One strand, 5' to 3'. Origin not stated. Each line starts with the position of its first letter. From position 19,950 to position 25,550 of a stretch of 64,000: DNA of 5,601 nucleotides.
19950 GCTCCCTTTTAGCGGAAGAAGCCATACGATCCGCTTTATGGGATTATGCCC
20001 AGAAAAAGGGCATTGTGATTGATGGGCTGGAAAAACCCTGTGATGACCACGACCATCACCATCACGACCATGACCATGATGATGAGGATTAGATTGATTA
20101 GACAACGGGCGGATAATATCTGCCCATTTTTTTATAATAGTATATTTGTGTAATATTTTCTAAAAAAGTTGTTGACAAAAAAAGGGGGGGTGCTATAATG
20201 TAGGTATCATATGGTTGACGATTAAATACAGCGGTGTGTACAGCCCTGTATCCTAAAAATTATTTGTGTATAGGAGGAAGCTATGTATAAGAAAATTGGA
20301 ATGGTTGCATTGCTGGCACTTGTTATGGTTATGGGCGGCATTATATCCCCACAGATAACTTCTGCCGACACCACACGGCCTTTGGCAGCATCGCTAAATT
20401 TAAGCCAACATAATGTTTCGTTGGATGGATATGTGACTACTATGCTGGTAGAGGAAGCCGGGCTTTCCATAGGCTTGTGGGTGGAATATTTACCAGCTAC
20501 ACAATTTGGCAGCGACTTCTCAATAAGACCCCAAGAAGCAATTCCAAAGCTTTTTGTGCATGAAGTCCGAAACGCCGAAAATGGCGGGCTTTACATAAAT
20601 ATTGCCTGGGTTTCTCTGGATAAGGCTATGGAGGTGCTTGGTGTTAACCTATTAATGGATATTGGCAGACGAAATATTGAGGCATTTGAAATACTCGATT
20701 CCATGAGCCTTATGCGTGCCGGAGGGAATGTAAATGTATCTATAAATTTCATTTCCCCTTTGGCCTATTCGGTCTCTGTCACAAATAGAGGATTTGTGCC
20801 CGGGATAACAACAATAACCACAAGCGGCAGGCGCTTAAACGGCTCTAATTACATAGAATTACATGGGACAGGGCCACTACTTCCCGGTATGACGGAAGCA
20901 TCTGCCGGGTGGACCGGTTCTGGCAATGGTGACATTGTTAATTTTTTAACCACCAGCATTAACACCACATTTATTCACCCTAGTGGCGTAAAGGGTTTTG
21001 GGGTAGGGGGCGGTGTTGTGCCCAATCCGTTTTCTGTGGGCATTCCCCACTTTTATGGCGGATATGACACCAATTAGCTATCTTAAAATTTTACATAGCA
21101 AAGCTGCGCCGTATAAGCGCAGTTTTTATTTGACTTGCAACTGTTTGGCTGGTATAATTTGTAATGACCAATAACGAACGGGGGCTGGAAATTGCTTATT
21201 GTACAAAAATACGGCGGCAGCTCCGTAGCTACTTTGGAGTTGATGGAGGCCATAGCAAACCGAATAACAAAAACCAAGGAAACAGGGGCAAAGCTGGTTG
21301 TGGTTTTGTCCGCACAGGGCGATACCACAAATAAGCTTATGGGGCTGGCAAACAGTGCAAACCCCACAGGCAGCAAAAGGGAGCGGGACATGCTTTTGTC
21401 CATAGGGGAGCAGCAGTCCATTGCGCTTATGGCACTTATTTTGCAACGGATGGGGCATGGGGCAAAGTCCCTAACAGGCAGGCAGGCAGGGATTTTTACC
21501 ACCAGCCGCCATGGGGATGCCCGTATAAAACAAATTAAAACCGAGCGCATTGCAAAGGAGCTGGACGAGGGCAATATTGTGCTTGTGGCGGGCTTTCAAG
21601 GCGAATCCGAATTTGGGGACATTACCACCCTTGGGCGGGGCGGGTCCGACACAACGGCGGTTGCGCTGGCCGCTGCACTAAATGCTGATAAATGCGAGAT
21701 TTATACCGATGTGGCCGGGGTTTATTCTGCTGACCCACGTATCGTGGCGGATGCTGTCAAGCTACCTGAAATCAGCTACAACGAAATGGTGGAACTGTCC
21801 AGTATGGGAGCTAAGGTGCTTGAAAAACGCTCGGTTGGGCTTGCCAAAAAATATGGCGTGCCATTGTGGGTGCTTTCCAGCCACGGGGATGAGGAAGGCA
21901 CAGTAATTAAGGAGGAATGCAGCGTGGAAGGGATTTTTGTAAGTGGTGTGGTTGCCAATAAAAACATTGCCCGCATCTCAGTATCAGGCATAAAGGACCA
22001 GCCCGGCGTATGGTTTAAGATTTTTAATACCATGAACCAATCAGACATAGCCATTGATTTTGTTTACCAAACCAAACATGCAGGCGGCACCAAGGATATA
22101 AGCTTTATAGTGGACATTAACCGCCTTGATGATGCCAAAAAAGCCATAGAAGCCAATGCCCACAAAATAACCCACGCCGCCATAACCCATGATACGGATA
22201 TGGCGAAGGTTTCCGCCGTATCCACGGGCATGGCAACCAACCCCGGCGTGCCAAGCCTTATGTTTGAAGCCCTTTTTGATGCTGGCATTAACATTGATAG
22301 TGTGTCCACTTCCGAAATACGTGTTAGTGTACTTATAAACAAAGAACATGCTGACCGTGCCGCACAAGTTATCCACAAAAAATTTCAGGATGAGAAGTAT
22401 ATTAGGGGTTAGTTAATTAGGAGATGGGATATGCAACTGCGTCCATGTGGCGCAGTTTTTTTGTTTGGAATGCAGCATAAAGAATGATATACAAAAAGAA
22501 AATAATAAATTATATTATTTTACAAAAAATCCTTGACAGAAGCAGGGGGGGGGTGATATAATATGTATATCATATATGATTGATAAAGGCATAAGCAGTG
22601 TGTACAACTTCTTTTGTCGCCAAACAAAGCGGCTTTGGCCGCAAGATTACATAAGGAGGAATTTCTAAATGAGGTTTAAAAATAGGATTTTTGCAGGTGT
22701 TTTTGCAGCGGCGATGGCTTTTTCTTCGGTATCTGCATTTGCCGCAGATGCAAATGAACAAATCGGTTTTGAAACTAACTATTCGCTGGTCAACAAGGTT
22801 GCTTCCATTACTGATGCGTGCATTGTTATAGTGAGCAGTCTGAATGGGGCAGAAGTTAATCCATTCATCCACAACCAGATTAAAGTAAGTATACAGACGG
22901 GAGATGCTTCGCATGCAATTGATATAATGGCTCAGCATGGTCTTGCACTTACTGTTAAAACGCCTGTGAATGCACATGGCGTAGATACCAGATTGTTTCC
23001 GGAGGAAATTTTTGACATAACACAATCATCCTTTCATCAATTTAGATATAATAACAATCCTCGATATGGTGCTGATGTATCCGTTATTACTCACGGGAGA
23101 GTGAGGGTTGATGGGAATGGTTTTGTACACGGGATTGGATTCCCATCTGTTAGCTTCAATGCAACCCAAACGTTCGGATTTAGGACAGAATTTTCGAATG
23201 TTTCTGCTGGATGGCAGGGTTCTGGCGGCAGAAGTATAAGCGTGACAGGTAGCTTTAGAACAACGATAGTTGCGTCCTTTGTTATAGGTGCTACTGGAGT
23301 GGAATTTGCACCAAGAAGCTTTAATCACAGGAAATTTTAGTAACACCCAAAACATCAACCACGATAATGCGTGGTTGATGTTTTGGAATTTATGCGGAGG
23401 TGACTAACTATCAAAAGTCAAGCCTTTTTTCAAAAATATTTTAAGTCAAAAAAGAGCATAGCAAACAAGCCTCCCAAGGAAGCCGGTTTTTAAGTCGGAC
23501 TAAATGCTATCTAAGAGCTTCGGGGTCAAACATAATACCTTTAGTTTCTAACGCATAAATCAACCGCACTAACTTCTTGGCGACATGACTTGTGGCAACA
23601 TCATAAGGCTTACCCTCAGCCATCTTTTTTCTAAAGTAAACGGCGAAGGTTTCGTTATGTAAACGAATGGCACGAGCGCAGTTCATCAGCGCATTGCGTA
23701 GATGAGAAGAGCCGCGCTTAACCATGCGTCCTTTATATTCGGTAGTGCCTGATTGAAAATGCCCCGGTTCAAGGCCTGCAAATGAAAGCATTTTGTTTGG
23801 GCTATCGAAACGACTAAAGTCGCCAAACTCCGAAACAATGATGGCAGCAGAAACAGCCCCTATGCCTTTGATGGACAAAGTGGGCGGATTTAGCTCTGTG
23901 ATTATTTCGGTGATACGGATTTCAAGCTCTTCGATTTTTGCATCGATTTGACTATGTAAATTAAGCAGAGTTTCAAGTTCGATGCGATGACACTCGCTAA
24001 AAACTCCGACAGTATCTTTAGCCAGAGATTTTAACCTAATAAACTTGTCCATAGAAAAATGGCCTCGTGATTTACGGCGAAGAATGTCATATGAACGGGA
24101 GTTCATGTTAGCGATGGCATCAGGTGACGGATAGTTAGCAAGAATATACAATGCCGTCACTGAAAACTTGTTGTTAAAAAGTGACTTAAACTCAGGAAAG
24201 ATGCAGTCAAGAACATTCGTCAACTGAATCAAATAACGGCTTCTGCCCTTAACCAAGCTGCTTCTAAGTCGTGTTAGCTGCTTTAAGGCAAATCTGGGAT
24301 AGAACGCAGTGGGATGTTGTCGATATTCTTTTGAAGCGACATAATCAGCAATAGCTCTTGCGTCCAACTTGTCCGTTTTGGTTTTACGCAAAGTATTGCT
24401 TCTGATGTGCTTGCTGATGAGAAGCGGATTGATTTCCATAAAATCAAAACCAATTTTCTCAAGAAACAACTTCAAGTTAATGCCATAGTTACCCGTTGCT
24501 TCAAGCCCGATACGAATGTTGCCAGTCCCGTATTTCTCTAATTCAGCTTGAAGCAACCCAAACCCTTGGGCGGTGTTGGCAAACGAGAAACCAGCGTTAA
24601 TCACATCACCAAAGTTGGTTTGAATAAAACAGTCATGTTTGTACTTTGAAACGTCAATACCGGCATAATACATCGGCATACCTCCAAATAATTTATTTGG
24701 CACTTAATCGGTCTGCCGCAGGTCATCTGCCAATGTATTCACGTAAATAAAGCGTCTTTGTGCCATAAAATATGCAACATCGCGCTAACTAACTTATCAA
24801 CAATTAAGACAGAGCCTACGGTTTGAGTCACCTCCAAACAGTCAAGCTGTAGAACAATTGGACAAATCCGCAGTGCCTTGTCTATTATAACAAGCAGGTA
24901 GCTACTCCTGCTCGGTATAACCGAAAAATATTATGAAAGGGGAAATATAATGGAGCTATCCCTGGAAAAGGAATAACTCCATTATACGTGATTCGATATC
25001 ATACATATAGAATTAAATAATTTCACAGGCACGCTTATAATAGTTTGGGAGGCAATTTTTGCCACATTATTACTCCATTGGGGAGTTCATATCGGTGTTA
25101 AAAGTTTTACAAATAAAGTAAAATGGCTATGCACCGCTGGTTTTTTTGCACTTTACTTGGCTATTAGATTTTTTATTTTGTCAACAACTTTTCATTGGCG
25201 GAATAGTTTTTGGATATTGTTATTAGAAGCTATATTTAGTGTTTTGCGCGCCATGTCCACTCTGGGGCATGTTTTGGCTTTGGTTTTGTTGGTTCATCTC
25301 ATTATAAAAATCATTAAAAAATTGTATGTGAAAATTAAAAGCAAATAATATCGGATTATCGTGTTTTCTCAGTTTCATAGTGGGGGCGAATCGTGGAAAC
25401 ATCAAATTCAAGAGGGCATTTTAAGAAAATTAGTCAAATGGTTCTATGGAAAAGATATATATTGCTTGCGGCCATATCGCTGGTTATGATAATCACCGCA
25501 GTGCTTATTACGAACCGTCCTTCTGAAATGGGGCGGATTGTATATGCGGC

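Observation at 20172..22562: Poly-G tracts in the -35/-10 spacers of two paralogous secreted-protein genes: candidate phase-variable promoters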

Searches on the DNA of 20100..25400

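Call 68: search_rna_families(source=window, start=20100, end=25400, threshold=evalue, max_evalue=1)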
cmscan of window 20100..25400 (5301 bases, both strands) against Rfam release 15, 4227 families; matches with E-value up to 1: 4.
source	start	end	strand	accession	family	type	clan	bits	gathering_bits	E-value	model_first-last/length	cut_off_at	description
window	21028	21130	+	RF00513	Trp_leader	Cis-reg; leader;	-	26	41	0.042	1-100/100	no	Tryptophan operon leader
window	23338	23394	-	RF03353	MIR5291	Gene; miRNA;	-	25.6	54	0.3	1-65/65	no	MIR5291 microRNA precursor family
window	23342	23391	-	RF04301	mir-200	Gene; miRNA;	-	23.5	86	0.15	1-76/76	no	mir-200 microRNA precursor family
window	23332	23464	+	RF02577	tsr24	Gene; sRNA;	-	19.4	50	0.37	1-238/238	no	S. aureus tsr24 small RNA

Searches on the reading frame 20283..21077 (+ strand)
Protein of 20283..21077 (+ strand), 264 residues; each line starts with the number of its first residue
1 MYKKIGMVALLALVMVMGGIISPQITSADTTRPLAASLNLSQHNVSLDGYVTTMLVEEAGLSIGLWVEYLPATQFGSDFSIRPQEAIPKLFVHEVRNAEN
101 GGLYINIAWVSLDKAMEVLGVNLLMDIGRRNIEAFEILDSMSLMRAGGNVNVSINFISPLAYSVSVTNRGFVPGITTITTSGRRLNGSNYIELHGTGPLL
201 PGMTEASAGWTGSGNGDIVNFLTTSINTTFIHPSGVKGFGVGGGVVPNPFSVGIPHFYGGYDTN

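Call 11: search_protein_families(library=pfam, proteins=[window:20283-21077:+], max_evalue=0.1)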
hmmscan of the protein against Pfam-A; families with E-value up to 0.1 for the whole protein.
window:20283-21077:+ (264 aa): 0 families

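Call 12: search_protein_families(library=ncbifam, proteins=[window:20283-21077:+], max_evalue=1)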
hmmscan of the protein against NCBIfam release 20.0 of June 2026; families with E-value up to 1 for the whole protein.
window:20283-21077:+ (264 aa): 0 families
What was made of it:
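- Tried and rejected: Pfam and NCBIfam gave nothing (calls 11, 12).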

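Call 13: find_encoding_contigs(protein=window:20283-21077:+, flank=4000, max_places=10)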
Protein window:20283-21077:+ (264 aa): 4 contigs read that carry it; 3 places shown.
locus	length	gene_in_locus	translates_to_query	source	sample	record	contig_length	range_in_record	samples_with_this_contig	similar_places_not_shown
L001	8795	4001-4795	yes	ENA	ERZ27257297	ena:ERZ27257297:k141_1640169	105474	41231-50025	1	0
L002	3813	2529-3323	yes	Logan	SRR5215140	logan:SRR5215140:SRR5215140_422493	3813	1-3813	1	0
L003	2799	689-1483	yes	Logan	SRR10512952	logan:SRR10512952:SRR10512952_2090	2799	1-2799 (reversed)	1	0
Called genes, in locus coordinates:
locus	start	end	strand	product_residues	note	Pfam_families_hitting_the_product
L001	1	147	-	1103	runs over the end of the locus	PF12704:MacB_PCD (faint), PF02687:FtsX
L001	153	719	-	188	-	PF12844:HTH_19 (weak), PF13560:HTH_31 (weak), PF01381:HTH_3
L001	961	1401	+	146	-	PF02082:Rrf2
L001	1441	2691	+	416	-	PF00266:Aminotran_5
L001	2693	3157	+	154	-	PF04266:ASCH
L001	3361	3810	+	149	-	PF01592:NifU_N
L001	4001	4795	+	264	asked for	-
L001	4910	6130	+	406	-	PF00696:AA_kinase, PF01842:ACT (faint), PF22468:ACT_9 (weak), PF13840:ACT_7, PF22468:ACT_9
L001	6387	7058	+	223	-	-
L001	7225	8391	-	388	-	PF01548:DEDD_Tnp_IS110, PF02371:Transposase_20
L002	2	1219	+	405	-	?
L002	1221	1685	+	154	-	PF04266:ASCH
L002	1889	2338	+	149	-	PF01592:NifU_N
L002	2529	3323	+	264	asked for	-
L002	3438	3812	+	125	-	?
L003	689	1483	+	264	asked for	-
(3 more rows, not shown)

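Call 16: find_homologous_proteins(query=window:20283-21077:+, max_evalue=0.001)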
Query window:20283-21077:+ (264 aa): 1 proteins with E <= 0.001 among 915 candidates.
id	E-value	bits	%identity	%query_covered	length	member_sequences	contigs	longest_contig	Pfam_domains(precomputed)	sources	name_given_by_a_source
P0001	5.5e-169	578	100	100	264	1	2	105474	-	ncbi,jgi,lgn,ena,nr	ncbi:MAG: hypothetical protein FWE21_02695 [Defluviitaleaceae bacterium]|nr:hypothetical protein [De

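Call 28: search_protein_representatives(protein=window:20283-21074:+)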
Query: 264 residues. Proteins with E-value up to 0.001 (for the whole library): 4; up to 1e-10: 1; up to 1e-30: 1. The best 4 are listed.
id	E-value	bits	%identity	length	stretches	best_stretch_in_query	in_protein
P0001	1.8e-169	578.4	100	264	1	1-264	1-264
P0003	2.5e-10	56.9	37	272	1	102-252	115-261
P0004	2.6e-09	53.5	26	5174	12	14-71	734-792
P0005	5.4e-07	45.9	33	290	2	105-255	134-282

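Call 31: find_encoding_contigs(protein=P0003, flank=3000, max_places=10)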
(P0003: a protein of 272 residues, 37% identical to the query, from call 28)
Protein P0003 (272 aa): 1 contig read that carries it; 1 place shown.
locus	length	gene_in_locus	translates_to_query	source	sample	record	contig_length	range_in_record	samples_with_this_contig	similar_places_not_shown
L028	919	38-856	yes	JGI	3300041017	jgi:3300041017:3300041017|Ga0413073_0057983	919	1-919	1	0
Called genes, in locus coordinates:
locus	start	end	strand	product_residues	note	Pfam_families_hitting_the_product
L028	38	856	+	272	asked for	-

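Call 32: find_encoding_contigs(protein=P0005, flank=3000, max_places=10)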
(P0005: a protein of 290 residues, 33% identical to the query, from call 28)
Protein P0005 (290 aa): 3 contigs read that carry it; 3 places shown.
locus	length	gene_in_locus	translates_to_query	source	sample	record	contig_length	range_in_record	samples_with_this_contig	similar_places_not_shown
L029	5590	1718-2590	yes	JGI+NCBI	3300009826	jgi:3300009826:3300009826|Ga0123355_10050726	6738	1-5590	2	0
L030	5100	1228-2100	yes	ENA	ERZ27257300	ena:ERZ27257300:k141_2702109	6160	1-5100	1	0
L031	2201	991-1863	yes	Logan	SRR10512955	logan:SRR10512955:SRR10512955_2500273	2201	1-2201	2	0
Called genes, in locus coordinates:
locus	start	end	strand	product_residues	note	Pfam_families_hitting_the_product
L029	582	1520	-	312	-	PF01551:Peptidase_M23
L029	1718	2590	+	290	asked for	-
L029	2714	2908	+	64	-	-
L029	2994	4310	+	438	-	PF05697:Trigger_N, PF00254:FKBP_C, PF05698:Trigger_C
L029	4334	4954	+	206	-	PF00574:CLP_protease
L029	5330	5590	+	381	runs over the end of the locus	PF05496:RuvB_N (faint), PF01078:Mg_chelatase (faint), PF00004:AAA, PF07724:AAA_2, PF07728:AAA_5 (weak), PF10431:ClpB_D2-small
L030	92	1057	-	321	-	PF01551:Peptidase_M23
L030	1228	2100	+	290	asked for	-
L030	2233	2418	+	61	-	-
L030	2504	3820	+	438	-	PF05697:Trigger_N, PF00254:FKBP_C, PF05698:Trigger_C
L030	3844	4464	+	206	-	PF00574:CLP_protease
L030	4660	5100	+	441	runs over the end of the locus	PF06689:zf-C4_ClpX, PF05496:RuvB_N (faint), PF01078:Mg_chelatase (faint), PF07724:AAA_2, PF00004:AAA, PF07728:AAA_5 (faint), PF10431:ClpB_D2-small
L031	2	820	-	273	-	?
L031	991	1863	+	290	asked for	-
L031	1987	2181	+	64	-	-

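Call 36: find_homologous_proteins(query=A3, max_evalue=0.01)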
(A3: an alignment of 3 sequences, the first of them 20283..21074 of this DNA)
Query A3 (3 sequences) (264 aa, profile of the alignment): 2 proteins with E <= 0.01 among 8000 candidates.
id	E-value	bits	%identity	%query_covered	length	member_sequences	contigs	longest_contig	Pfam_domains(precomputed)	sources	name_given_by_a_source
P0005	1.3e-126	439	31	55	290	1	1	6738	-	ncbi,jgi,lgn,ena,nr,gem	ncbi:MAG: hypothetical protein FWC69_03730 [Defluviitaleaceae bacterium]|nr:hypothetical protein [De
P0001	1.1e-114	400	100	100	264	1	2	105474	-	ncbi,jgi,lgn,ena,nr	ncbi:MAG: hypothetical protein FWE21_02695 [Defluviitaleaceae bacterium]|nr:hypothetical protein [De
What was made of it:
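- Tried and rejected: An exhaustive HMMER search found two distant relatives of p1 (call 28), and a profile search added none (call 36).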

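Call 58: predict_structure(alignment_id=A3)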
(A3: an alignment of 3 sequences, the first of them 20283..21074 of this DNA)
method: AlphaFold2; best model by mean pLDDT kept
length: 264 residues; sequences in the alignment: 3
mean_pLDDT: 49.0   pTM: 0.55
mean pLDDT of the five models: 49.0, 45.1, 43.6, 41.2, 41.0
residues with pLDDT >= 90: 0; 70-90: 29; 50-70: 106; < 50: 129
segments of 3 or more residues with pLDDT < 50: 1-52, 56-59, 67-102, 127-129, 233-264
pLDDT, mean of each block of 10 residues (from residue 1): 41 40 26 29 36 50 50 29 24 27 59 59 49 55 61 65 72 70 64 70 75 58 63 41 33 35 27
secondary structure, 60 per line:
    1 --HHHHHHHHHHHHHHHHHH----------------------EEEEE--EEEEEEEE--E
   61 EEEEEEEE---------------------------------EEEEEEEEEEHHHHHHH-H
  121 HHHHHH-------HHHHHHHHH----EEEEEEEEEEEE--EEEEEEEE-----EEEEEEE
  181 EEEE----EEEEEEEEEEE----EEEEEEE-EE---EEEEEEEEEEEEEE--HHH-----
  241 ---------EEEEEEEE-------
elements in order: H3-20 E43-47 E50-57 E60-68 E102-111 H112-118 H120-126 H134-142 E147-158 E161-168 E174-184 E189-199 E204-210 E217-230 E250-257

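Call 61: fold_search(model_id=the predicted structure, library=pdb)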
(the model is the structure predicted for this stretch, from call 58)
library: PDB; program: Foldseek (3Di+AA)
matches with E <= 10: 965; with E <= 0.001: 0
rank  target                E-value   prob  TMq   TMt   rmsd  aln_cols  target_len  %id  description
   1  7f1w_B                3.0e-03  0.87  0.22  0.16  24.4       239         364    8  X-ray crystal structure of visual arrestin complexed with inositol hexaphosphate (released 2021-10-27)
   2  9ijr_C                3.2e-03  0.75  0.25  0.20  25.8       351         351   10  Cryo-EM structure of the orphan GPR52 beta-arrestin 1 complex bound to ligand c17 (released 2025-09-03)
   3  1zle_B                3.7e-03  1.00  0.19  0.39   5.3        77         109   17  Crystal structure of a RGD-containing host-selective toxin: Pyrenophora tritici-repentis Ptr ToxA (released 2005-08-16)
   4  1zle_A                3.7e-03  1.00  0.19  0.40   5.2        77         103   17  Crystal structure of a RGD-containing host-selective toxin: Pyrenophora tritici-repentis Ptr ToxA (released 2005-08-16)
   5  1zld                  4.9e-03  1.00  0.19  0.39   5.5        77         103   17  Crystal structure of a RGD-containing host-selective toxin: Pyrenophora tritici-repentis Ptr ToxA (released 2005-08-16)
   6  4j2q_A                4.9e-03  0.35  0.19  0.15  25.8       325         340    9  Crystal structure of C-terminally truncated arrestin reveals mechanism of arrestin activation (released 2013-05-01)
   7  7f1x_B                5.2e-03  0.60  0.22  0.17  25.9       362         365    6  X-ray crystal structure of visual arrestin complexed with inositol 1,4,5-triphosphate (released 2021-10-27)
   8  3w40_A                5.5e-03  0.80  0.22  0.27  11.6       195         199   11  Crystal structure of RsbX in complex with magnesium in space group P1 (released 2014-01-22)
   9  5w0p_A                8.5e-03  0.63  0.21  0.08  23.5       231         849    7  Crystal structure of rhodopsin bound to visual arrestin determined by X-ray free electron laser (released 2017-08-09)
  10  4c47_A                9.4e-03  0.97  0.20  0.25   6.6       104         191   18  Salmonella enterica trimeric lipoprotein SadB (released 2014-01-08)
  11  8jrv_A                1.0e-02  0.51  0.24  0.19  25.9       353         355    8  Cryo-EM structure of the glucagon receptor bound to glucagon and beta-arrestin 1 (released 2023-08-16)
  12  1xq4_A                1.1e-02  0.93  0.21  0.36   8.1       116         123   17  Crystal Structure of the Putative ApaA Protein from Bordetella pertussis, Northeast Structural Genomics Target BeR40 (released 2004-11-09)
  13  9dnm_A                1.1e-02  0.82  0.18  0.12   8.6       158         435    8  Structure of rat beta-arrestin 1 bound to allosteric inhibitor (released 2025-01-22)
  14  6d50_A                1.2e-02  0.77  0.17  0.07   7.4       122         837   11  Bacteroides uniforms beta-glucuronidase 2 bound to D-glucaro-1,5-lactone (released 2018-10-17)
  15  8fuu                  1.2e-02  0.72  0.22  0.18  23.4       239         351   10  Crystal structure of Xenopus laevis arrestin 1 - P3221 crystal form (released 2024-07-24)
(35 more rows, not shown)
